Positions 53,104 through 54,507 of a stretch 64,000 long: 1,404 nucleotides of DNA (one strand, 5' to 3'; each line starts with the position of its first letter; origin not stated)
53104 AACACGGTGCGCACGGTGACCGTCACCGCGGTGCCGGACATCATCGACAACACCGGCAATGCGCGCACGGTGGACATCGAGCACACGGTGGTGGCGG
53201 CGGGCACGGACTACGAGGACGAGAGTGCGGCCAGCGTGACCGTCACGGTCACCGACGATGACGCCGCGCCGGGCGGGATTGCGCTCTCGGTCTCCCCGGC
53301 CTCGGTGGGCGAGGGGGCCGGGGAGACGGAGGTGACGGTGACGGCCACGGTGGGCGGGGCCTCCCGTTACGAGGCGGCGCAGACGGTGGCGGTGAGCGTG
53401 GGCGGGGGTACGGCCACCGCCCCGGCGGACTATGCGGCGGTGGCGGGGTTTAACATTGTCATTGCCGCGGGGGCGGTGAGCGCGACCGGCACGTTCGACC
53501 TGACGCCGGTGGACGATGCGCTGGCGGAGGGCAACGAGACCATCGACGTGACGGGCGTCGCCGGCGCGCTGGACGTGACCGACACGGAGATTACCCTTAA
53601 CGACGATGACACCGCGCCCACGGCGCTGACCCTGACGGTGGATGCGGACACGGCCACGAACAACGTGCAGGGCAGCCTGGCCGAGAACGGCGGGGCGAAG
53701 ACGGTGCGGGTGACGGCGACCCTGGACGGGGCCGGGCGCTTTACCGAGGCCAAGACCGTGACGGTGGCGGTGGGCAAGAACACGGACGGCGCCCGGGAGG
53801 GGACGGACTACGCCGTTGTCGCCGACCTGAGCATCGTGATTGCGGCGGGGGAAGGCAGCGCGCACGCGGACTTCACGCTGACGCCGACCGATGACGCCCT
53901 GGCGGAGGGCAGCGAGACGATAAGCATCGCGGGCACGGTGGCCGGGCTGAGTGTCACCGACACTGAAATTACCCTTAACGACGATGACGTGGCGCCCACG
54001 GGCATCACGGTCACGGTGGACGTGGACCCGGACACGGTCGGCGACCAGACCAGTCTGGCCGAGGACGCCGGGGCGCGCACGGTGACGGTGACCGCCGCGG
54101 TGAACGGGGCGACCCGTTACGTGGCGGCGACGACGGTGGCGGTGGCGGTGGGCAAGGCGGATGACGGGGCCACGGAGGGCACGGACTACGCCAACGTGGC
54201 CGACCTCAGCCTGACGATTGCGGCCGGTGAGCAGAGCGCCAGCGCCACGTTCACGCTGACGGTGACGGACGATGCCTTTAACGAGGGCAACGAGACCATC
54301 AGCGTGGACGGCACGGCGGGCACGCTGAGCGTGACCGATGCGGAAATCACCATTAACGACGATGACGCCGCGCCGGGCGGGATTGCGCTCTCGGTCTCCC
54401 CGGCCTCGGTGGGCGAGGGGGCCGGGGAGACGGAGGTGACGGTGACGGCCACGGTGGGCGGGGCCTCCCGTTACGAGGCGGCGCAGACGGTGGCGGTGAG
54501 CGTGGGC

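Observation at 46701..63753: About 17 kb of apparently perfect tandem repeats inside one gene, in two back-to-back arrays (6 x 1092 bp, then ~9.5 x 1104 bp), with older diverged copies upstream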

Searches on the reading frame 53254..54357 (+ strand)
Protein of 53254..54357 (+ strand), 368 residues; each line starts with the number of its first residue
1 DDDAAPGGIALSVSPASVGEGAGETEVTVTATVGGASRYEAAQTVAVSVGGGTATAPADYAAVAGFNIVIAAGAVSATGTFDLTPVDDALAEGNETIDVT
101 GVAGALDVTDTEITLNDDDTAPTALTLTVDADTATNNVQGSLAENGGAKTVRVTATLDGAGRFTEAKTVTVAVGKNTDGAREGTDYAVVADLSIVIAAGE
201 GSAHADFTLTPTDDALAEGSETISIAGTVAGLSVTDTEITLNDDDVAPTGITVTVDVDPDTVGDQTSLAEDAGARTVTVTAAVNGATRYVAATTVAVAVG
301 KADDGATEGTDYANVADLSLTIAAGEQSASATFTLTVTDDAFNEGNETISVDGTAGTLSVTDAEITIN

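Call 10: search_protein_families(library=pfam, proteins=[window:53254-54357:+], max_evalue=0.01)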
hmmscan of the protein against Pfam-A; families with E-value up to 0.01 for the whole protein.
window:53254-54357:+ (368 aa): 2 families
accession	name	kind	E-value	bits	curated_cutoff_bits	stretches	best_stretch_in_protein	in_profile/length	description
PF03160.20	Calx-beta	-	3.2e-12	46.9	27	2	2-97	1-90/119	Calx-beta domain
PF07501.17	G5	-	0.00014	22.4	23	0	87-123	19-55/75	G5 domain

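Call 53: search_protein_families(library=ncbifam, proteins=[window:53254-54357:+], max_evalue=1)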
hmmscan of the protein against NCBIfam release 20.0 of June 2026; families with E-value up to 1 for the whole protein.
window:53254-54357:+ (368 aa): 0 families
